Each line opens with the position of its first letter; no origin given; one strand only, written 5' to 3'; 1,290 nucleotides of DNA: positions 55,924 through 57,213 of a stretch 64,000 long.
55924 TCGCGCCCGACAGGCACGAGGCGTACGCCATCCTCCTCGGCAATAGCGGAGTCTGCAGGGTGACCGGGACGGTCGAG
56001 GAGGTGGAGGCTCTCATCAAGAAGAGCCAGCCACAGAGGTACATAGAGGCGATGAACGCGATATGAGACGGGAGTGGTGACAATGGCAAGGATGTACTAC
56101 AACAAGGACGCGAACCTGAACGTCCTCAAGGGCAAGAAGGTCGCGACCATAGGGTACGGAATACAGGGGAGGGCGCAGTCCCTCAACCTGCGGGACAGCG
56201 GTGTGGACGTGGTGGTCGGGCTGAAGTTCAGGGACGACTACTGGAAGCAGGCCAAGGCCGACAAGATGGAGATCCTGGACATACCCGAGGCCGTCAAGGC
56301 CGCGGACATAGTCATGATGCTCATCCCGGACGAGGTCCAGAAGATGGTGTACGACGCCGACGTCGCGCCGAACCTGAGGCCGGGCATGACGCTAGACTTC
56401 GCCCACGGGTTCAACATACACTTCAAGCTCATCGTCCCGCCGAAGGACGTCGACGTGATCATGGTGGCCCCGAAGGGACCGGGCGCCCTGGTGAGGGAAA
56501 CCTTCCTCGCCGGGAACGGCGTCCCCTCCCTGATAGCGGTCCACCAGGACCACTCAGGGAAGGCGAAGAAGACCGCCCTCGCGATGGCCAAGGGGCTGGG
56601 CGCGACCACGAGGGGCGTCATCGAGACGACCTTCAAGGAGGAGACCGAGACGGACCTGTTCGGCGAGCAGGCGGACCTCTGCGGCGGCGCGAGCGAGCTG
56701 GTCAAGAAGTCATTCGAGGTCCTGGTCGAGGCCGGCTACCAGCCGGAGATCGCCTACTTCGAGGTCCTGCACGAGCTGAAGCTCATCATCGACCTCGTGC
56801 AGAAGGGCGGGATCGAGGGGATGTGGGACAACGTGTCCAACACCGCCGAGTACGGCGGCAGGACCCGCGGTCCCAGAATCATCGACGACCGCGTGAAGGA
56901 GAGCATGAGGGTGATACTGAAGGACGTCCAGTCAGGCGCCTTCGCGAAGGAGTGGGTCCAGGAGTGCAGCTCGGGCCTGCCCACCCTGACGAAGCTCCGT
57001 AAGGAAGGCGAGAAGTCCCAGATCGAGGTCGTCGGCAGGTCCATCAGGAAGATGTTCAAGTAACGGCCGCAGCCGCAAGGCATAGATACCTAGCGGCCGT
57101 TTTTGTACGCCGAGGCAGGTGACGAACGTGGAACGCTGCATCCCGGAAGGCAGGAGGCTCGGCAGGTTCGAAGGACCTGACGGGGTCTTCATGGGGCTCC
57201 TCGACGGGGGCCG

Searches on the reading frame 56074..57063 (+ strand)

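Call 77: search_protein_families(library=pfam, proteins=[window:56074-57063:+], max_evalue=0.00001)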
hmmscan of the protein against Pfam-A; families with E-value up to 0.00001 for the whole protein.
window:56074-57063:+ (329 aa): 2 families
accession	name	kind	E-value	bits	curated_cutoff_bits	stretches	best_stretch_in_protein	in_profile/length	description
PF07991.19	KARI_N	-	7.8e-71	237.4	20.6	1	17-181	1-165/165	Acetohydroxy acid isomeroreductase, NADPH-binding domain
PF01450.25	KARI_C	-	3.2e-59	199.8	29.1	1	187-328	1-142/144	Ketol-acid reductoisomerase, C-terminal domain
